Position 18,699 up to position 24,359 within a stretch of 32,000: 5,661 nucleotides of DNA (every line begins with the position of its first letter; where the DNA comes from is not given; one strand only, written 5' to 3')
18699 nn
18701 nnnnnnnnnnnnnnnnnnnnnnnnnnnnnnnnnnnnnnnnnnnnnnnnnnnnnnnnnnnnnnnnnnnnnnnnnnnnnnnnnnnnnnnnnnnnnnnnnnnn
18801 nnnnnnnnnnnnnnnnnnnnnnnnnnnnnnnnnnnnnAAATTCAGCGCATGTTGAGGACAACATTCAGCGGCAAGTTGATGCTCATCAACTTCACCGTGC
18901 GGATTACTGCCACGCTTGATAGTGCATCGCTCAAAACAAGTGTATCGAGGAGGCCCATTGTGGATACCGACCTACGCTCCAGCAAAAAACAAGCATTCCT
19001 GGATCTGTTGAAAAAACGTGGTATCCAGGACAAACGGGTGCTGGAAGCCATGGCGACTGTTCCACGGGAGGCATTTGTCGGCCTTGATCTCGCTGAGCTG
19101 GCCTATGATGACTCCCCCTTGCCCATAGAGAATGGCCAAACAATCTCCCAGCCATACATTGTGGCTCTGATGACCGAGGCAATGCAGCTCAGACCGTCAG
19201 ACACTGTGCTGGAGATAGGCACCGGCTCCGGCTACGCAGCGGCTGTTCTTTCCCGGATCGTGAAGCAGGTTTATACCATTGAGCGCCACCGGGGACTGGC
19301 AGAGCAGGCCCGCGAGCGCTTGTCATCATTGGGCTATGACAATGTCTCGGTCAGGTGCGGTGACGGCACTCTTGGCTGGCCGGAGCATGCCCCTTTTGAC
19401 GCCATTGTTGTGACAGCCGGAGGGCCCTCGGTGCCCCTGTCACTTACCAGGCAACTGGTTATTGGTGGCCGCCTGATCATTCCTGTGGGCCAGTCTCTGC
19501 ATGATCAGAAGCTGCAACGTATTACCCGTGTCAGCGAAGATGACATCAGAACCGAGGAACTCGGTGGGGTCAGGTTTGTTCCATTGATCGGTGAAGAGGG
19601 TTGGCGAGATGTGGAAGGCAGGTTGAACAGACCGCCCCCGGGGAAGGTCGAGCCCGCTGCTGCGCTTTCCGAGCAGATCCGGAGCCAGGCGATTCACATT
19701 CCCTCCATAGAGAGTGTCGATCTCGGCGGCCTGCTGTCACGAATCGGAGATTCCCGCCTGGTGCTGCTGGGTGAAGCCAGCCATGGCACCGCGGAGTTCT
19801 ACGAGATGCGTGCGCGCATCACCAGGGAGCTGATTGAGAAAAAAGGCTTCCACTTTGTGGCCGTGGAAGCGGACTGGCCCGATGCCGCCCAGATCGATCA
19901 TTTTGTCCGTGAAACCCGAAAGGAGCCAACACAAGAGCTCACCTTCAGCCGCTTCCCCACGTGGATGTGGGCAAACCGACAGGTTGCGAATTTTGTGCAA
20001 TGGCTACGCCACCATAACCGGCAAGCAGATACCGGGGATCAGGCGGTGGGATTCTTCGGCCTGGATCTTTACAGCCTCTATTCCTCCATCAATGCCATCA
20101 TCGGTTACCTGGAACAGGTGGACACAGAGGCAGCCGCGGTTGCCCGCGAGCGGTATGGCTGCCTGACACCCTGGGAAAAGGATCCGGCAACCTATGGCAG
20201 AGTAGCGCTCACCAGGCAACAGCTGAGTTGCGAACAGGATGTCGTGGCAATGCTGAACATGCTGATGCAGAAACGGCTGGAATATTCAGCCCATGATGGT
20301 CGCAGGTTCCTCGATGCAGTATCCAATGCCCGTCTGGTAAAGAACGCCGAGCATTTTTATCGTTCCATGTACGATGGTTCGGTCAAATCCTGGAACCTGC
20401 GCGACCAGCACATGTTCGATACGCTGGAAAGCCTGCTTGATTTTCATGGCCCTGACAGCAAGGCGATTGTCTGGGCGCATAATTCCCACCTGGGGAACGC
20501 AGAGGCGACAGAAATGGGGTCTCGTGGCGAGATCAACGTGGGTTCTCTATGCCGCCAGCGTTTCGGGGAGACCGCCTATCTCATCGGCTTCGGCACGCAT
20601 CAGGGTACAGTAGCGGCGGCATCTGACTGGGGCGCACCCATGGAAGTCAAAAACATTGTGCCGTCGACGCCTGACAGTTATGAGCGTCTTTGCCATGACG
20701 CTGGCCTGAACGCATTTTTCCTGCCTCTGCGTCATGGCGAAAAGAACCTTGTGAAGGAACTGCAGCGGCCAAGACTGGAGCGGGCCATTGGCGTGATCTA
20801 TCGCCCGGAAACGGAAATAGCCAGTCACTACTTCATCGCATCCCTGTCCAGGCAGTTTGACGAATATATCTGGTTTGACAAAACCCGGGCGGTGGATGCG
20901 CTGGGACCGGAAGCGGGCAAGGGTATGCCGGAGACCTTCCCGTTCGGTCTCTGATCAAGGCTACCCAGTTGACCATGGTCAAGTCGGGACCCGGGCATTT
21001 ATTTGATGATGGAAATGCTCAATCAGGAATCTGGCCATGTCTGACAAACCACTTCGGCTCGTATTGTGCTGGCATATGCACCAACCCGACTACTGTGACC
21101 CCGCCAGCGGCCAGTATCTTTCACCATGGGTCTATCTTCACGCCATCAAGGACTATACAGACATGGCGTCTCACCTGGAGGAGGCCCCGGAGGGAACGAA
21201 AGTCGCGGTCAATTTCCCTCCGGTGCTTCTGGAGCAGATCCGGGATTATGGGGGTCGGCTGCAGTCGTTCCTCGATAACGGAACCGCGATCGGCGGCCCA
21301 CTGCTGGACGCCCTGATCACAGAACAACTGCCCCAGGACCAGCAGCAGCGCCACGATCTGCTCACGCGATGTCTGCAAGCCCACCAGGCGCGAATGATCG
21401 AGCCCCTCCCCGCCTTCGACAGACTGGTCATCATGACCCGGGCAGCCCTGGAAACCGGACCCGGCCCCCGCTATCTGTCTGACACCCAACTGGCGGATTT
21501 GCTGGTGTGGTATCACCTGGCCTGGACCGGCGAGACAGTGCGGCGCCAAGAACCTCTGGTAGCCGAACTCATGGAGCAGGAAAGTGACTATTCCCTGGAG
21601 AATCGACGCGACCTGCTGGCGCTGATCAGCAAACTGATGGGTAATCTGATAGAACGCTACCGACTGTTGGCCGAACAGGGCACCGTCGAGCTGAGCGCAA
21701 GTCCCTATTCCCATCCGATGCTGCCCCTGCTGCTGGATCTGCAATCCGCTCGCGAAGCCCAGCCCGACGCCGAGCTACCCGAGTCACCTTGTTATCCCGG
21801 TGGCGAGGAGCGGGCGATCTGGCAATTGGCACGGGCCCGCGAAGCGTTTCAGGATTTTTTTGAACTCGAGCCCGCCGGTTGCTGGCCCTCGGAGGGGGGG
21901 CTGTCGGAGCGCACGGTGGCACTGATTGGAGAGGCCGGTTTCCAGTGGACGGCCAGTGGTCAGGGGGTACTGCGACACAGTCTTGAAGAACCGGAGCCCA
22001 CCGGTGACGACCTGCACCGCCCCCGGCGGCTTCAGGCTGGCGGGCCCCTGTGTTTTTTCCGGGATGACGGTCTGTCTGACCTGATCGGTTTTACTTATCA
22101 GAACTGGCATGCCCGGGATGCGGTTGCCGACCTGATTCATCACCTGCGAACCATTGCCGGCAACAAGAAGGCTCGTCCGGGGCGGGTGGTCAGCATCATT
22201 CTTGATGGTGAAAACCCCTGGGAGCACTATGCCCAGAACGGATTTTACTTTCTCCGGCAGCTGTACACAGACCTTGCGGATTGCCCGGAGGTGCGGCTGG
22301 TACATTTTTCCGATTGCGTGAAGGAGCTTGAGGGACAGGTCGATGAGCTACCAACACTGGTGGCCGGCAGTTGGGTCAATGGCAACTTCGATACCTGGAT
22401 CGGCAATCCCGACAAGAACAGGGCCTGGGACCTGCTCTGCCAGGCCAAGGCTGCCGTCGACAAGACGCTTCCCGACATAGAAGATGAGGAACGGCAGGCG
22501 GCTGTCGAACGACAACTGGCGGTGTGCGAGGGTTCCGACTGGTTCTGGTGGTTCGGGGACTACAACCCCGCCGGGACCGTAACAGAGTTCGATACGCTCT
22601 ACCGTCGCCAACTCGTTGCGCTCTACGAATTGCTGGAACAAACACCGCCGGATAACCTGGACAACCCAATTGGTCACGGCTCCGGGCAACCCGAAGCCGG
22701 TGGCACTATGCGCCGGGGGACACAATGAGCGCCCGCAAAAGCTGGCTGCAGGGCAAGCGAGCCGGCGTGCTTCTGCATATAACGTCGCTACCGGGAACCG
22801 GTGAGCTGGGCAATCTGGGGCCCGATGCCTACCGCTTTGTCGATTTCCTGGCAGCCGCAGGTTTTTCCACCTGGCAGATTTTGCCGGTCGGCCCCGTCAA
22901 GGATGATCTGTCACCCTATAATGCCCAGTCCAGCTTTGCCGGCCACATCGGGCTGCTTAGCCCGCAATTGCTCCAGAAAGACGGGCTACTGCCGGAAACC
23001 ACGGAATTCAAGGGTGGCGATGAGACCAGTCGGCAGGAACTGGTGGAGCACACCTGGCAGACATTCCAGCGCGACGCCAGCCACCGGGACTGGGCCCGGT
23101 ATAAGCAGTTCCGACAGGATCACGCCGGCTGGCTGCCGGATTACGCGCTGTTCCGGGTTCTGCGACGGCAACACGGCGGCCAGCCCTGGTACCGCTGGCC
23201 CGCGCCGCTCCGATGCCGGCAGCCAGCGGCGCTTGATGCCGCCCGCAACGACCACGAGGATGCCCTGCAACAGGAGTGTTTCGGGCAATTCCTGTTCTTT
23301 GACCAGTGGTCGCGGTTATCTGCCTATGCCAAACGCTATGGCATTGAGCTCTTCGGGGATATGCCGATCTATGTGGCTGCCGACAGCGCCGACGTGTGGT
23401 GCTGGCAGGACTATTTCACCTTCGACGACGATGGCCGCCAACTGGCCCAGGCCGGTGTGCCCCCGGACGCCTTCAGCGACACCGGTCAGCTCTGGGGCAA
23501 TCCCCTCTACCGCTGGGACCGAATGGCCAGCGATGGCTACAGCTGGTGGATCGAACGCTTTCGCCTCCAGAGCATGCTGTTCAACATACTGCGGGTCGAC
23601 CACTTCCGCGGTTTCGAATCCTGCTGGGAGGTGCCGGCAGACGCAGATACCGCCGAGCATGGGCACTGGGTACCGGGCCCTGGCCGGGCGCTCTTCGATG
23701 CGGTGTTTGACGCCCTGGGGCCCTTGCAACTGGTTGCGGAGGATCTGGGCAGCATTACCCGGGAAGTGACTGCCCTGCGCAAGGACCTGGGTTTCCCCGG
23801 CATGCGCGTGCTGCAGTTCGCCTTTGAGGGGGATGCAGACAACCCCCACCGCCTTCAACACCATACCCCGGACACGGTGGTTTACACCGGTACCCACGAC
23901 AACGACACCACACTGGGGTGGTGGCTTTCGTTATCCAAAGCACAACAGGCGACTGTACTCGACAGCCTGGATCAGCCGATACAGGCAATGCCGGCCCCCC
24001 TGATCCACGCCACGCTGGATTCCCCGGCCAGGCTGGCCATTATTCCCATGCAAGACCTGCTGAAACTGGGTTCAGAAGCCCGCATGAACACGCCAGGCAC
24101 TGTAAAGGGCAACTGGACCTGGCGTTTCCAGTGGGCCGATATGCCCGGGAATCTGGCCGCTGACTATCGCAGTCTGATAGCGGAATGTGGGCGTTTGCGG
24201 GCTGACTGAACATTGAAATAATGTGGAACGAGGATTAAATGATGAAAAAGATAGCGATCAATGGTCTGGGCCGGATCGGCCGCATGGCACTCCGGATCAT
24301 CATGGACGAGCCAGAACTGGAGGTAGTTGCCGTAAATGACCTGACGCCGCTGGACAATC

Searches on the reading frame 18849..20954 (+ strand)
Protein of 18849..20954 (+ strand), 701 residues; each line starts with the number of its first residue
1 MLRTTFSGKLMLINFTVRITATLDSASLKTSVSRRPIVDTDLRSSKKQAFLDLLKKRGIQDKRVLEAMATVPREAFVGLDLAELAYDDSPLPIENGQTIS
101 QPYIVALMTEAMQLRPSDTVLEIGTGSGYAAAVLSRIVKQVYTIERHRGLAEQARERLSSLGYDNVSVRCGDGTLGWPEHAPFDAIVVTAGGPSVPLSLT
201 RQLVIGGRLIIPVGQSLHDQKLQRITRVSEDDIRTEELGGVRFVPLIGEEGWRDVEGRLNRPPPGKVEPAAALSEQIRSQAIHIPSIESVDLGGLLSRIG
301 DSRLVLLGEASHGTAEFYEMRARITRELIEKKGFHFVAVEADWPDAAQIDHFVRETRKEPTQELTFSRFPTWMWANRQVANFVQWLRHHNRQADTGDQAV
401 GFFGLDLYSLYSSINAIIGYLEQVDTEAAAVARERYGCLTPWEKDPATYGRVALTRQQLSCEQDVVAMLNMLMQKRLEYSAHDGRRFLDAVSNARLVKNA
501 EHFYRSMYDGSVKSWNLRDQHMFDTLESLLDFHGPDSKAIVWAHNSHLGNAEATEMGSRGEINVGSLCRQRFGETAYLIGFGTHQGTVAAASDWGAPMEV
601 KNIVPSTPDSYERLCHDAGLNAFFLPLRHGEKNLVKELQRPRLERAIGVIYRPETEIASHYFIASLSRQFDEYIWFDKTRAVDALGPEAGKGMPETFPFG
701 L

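Call 3: search_protein_families(library=pfam, proteins=[window:18849-20954:+])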
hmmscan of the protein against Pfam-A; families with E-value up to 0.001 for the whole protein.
window:18849-20954:+ (701 aa): 7 families
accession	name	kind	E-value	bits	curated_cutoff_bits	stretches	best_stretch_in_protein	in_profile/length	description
PF05139.19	Erythro_esteras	-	9.3e-134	447.1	26.4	1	329-679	1-358/358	Erythromycin esterase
PF01135.25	PCMT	-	3.6e-65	220.1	20.3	1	46-250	2-209/210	Protein-L-isoaspartate(D-aspartate) O-methyltransferase (PCMT)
PF00398.26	RrnaAD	-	2.3e-07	30.7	24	1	109-168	23-80/263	Ribosomal RNA adenine dimethylase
PF13649.12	Methyltransf_25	-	6.5e-07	30.4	27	1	120-188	1-70/97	Methyltransferase domain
PF13847.12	Methyltransf_31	-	8.4e-06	26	27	1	116-188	3-80/145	Methyltransferase domain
PF08241.18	Methyltransf_11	-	2.9e-05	25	21.2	1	121-189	1-67/95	Methyltransferase domain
PF08704.16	GCD14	-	0.00085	19.5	26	0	105-161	29-88/247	tRNA methyltransferase complex GCD14 subunit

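Call 4: search_protein_families(library=ncbifam, proteins=[window:18849-20954:+])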
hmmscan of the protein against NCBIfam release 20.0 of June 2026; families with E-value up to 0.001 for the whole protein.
window:18849-20954:+ (701 aa): 16 families
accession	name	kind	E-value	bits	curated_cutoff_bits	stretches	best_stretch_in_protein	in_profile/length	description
NF001453.0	PRK00312.1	equivalog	2.9e-78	262.4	188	1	43-253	7-216/217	protein-L-isoaspartate(D-aspartate) O-methyltransferase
TIGR00080.1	pimt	equivalog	7.7e-68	228.5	159.05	1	44-251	4-213/216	protein-L-isoaspartate O-methyltransferase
NF010549.0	PRK13942.1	equivalog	4.2e-67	225.8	282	1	45-253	6-214/215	protein-L-isoaspartate O-methyltransferase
TIGR04364.1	methyltran_FxLD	equivalog_domain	1.2e-35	123.3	320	1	52-213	10-181/394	methyltransferase, FxLD system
NF010550.0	PRK13943.1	equivalog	1.1e-32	113.4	359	1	52-251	12-218/322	protein-L-isoaspartate O-methyltransferase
TIGR04188.1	methyltr_grsp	subfamily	3.2e-31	109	380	1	100-229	91-221/363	ATP-grasp peptide maturase system methyltransferase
NF000209.1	EreB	exception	4e-09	35.8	750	1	291-408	25-135/419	EreB family erythromycin esterase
TIGR02469.1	CbiT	equivalog_domain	1.7e-07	31.5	78.3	1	104-211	7-120/124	precorrin-6Y C5,15-methyltransferase (decarboxylating) subunit CbiT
TIGR00755.1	ksgA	equivalog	6.9e-06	25.6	171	1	102-173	15-84/256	16S rRNA (adenine(1518)-N(6)/adenine(1519)-N(6))-dimethyltransferase RsmA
NF000499.2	Erm23S_rRNA_broad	equivalog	8.5e-06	25.3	212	1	105-168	12-73/244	23S ribosomal RNA methyltransferase Erm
NF000208.1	EreA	exception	8.7e-06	24.8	750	1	296-572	24-304/408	EreA family erythromycin esterase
NF047649.1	MTase_UXPK_star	exception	4.6e-05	22.6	460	1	113-188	74-152/283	methyltransferase/UXPK-star double selenoprotein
NF043040.1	corrin_prot_MT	hypoth_equivalog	0.00012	21.6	180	1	114-188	38-116/216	corrinoid protein-associated methyltransferase CpaM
NF012220.1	erm_B_23S_MT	exception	0.00014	21.5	525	1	109-158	22-71/245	23S rRNA (adenine(2058)-N(6))-methyltransferase Erm(B)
TIGR03534.1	RF_mod_PrmC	equivalog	0.00063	19.3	199.1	0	104-187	76-161/253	peptide chain release factor N(5)-glutamine methyltransferase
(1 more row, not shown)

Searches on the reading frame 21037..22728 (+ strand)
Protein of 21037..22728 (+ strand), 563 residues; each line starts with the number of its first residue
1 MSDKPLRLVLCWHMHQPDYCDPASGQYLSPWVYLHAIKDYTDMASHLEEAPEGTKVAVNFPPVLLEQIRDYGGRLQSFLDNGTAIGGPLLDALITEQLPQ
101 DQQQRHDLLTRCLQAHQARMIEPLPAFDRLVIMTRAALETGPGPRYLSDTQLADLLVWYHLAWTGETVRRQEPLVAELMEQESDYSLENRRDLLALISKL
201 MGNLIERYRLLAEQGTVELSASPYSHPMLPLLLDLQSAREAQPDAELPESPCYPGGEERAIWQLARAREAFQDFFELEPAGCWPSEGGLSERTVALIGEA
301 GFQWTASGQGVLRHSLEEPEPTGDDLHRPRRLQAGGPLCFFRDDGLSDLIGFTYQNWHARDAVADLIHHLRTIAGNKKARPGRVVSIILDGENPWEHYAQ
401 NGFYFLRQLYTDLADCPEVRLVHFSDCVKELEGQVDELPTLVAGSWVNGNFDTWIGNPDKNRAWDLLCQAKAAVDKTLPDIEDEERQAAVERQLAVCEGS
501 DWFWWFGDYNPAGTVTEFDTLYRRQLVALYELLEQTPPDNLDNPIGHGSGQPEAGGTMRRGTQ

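Call 3: search_protein_families(library=pfam, proteins=[window:21037-22728:+])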
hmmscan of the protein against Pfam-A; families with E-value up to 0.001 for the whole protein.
window:21037-22728:+ (563 aa): 1 family
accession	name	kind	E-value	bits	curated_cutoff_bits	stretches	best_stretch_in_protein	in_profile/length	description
PF03065.20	Glyco_hydro_57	-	5.6e-47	160.9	21.2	1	10-432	2-283/291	Glycosyl hydrolase family 57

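Call 4: search_protein_families(library=ncbifam, proteins=[window:21037-22728:+])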
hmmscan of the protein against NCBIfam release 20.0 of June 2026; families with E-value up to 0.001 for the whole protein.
window:21037-22728:+ (563 aa): 2 families
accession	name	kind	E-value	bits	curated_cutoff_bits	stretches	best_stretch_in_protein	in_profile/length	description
NF041566.1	branchenz_Thermus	equivalog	5e-07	28.8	920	1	368-505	333-470/527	1,4-alpha-glucan branching protein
NF041133.1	branch_enz_Thcocales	equivalog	1.8e-06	26.7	1000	0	181-262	100-180/553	1,4-alpha-glucan branching protein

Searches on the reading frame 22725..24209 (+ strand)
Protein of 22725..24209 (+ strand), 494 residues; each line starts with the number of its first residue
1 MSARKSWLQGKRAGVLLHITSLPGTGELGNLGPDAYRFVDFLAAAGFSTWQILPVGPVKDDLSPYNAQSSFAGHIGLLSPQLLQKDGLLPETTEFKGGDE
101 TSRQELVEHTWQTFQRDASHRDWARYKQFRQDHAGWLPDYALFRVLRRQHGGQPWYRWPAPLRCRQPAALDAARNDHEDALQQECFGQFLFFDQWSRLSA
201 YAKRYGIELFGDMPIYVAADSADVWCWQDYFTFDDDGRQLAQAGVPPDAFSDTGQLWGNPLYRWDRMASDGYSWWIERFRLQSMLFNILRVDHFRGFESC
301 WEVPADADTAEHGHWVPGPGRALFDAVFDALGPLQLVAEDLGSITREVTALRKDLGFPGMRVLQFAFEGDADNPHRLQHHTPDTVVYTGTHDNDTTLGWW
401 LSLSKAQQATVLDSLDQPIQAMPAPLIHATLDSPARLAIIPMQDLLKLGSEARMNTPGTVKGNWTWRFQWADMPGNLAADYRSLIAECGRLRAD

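Call 18: search_protein_families(library=pfam, proteins=[window:22725-24209:+], max_evalue=0.00001)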
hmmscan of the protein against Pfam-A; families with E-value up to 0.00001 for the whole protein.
window:22725-24209:+ (494 aa): 1 family
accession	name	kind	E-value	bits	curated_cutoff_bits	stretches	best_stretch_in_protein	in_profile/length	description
PF02446.23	Glyco_hydro_77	-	1.1e-155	519.5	25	1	17-471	1-462/465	4-alpha-glucanotransferase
